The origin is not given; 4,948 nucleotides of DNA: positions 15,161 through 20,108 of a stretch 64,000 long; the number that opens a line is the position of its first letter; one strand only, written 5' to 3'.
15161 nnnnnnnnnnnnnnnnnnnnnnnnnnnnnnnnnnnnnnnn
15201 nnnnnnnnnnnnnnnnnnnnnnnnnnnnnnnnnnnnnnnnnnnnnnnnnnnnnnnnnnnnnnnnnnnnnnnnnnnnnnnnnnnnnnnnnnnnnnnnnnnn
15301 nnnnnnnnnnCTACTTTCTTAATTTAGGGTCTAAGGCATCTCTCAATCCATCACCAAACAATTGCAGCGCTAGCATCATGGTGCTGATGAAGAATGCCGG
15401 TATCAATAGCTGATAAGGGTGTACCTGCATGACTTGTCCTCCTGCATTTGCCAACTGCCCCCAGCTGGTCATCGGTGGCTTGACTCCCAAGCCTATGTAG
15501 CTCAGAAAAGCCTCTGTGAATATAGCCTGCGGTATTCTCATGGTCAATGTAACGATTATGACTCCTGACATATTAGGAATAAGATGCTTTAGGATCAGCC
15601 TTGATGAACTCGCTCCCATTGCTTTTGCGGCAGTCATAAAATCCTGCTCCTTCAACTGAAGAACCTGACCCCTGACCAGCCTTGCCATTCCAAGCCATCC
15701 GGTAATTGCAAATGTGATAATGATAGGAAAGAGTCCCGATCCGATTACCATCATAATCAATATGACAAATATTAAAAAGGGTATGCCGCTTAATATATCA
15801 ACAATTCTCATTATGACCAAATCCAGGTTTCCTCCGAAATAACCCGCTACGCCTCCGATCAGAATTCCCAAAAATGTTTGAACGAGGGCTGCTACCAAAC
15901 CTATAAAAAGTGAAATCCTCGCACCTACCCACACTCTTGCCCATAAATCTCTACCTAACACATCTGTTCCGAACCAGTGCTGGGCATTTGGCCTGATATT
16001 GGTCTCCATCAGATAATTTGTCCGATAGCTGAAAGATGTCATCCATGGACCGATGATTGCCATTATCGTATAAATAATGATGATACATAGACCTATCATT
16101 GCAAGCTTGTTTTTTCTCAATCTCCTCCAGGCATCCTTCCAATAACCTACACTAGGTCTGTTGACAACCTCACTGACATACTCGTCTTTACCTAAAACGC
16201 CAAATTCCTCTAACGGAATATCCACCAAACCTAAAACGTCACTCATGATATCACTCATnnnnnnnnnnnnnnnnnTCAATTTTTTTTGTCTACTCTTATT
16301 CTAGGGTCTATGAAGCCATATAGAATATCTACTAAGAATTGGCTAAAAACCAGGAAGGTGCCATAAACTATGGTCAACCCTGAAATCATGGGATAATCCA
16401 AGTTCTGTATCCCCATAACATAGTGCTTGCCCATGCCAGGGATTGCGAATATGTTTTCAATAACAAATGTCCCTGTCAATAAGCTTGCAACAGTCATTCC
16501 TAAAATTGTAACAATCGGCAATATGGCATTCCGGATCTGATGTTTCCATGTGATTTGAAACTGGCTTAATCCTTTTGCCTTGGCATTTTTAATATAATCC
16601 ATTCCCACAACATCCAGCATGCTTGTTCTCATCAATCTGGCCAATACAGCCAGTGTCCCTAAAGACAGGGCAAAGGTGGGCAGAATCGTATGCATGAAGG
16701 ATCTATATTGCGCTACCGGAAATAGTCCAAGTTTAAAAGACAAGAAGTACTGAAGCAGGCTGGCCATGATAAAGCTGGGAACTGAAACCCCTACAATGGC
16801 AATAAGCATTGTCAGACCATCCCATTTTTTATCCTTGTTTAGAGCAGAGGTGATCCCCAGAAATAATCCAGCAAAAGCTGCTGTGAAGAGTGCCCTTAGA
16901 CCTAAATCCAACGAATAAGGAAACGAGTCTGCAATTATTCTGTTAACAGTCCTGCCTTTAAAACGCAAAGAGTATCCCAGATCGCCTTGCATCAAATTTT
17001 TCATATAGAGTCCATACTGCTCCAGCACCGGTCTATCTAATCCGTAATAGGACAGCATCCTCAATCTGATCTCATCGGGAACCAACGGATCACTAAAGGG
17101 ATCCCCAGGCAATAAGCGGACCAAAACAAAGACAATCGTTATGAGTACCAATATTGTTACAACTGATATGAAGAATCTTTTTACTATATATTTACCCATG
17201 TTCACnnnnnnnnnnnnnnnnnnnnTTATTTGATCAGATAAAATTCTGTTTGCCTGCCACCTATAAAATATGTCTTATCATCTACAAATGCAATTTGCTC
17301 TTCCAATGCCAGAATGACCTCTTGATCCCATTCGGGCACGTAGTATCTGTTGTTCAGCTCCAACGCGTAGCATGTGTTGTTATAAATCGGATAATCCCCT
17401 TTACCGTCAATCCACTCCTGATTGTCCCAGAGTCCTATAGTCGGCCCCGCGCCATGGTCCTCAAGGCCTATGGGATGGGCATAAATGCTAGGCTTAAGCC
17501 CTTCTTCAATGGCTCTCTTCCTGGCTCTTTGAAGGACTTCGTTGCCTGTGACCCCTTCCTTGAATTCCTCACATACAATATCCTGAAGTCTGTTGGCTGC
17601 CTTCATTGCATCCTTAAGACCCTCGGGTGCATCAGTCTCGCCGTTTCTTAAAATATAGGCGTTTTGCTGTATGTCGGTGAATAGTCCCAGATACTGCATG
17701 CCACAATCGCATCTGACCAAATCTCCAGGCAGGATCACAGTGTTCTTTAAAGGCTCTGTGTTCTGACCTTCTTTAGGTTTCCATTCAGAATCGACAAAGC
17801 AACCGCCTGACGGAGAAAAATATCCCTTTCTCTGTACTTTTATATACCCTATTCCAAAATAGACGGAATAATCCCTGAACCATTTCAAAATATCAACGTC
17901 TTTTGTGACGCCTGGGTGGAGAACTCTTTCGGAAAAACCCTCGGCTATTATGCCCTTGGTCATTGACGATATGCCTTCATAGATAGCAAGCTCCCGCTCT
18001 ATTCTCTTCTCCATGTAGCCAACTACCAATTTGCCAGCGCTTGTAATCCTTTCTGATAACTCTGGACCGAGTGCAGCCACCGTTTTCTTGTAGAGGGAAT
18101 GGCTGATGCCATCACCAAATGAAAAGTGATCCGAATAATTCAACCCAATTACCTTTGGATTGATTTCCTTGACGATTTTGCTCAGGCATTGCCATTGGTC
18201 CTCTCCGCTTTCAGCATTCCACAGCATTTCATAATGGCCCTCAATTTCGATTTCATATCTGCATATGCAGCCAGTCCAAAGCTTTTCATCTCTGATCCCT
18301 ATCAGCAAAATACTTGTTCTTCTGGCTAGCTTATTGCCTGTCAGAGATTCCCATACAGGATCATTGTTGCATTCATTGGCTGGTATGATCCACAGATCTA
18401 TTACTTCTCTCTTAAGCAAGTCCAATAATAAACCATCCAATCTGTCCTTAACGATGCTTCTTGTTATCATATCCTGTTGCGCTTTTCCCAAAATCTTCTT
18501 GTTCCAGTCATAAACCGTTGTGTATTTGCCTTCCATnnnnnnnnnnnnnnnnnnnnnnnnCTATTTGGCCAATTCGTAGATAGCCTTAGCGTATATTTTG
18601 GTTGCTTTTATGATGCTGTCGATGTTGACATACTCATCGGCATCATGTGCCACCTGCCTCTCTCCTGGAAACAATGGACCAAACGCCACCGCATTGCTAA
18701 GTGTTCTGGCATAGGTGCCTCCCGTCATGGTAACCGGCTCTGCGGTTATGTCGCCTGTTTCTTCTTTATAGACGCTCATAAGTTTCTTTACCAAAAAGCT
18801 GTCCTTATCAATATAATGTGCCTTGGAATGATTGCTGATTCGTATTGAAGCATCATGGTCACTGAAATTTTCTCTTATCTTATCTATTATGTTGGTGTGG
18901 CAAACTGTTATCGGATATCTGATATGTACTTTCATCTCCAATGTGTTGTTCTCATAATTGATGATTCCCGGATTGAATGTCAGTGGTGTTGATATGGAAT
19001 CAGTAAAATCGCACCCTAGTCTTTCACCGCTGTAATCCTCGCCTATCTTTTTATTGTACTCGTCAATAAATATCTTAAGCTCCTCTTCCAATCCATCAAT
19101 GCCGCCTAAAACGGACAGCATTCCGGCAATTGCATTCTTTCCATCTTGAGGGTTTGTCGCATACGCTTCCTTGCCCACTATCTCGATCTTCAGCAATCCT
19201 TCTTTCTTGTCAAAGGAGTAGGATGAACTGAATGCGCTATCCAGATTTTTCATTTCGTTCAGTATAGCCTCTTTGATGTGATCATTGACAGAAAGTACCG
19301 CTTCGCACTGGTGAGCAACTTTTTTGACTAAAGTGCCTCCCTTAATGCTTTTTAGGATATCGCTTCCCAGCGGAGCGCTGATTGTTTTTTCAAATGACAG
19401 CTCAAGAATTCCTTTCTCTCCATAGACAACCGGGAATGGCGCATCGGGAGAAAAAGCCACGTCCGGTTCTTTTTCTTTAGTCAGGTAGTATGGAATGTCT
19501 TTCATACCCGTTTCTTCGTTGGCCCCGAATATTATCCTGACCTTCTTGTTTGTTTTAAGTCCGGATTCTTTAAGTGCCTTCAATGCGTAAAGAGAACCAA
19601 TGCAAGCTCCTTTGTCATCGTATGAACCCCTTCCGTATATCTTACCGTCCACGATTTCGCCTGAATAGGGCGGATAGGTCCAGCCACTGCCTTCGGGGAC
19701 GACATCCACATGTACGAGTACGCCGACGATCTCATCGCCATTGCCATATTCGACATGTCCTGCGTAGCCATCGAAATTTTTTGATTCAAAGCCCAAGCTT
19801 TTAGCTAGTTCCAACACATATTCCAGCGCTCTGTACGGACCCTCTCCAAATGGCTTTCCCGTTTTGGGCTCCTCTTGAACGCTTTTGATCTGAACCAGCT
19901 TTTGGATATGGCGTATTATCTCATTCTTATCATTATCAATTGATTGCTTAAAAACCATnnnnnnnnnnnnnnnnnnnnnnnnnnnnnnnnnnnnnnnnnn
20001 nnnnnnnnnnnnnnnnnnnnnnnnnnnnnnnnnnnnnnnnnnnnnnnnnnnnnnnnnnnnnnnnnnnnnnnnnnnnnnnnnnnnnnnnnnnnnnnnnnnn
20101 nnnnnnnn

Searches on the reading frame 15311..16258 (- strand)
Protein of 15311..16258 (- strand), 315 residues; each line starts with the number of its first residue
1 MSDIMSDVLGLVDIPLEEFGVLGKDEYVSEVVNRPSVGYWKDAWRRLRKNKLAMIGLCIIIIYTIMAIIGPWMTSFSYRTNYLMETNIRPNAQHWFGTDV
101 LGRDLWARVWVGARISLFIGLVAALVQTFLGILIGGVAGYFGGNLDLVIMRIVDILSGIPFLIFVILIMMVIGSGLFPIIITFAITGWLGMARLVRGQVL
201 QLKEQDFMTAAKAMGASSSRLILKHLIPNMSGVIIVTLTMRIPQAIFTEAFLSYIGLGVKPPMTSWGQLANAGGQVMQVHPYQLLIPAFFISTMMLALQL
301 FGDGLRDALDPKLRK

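Call 58: search_protein_families(library=pfam, proteins=[window:15311-16258:-], max_evalue=0.000001)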
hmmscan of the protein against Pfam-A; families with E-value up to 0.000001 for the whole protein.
window:15311-16258:- (315 aa): 2 families
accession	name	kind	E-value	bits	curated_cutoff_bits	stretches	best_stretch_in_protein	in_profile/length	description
PF00528.27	BPD_transp_1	-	5.7e-33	114.6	26.4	1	131-315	1-184/184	Binding-protein-dependent transport system inner membrane component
PF12911.12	OppC_N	-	1.3e-19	70.3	23.9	1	39-87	2-50/53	N-terminal TM domain of oligopeptide transport permease C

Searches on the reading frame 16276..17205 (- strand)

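Call 58: search_protein_families(library=pfam, proteins=[window:16276-17205:-], max_evalue=0.000001)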
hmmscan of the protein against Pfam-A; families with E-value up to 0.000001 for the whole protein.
window:16276-17205:- (309 aa): 1 family
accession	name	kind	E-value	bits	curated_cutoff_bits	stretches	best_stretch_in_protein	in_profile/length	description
PF00528.27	BPD_transp_1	-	2.7e-39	135.3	26.4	1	113-304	1-183/184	Binding-protein-dependent transport system inner membrane component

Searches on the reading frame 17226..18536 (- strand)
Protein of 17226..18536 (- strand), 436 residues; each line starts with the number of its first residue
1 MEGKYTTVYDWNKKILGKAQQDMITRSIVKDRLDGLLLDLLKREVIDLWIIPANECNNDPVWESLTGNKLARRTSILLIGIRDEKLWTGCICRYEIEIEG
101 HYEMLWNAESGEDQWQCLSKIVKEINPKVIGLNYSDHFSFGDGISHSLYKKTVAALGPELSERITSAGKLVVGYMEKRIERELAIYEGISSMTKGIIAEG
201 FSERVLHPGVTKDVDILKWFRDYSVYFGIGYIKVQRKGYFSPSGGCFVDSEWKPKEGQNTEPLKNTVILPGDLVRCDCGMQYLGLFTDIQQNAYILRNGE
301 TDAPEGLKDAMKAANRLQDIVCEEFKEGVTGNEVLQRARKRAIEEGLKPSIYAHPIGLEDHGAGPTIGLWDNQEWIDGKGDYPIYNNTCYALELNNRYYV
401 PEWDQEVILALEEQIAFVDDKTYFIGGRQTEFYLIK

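Call 58: search_protein_families(library=pfam, proteins=[window:17226-18536:-], max_evalue=0.000001)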
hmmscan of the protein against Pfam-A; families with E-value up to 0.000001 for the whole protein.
window:17226-18536:- (436 aa): 1 family
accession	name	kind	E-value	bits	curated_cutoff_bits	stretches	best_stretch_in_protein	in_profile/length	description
PF00557.29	Peptidase_M24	-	7.8e-12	45.8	23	1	264-403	67-195/208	Metallopeptidase family M24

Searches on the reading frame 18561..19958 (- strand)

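Call 58: search_protein_families(library=pfam, proteins=[window:18561-19958:-], max_evalue=0.000001)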
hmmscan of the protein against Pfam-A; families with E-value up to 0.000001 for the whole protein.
window:18561-19958:- (465 aa): 1 family
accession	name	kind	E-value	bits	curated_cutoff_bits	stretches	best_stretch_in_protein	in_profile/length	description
PF01546.33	Peptidase_M20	-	4.2e-31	108.9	24.6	1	82-461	4-205/206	Peptidase family M20/M25/M40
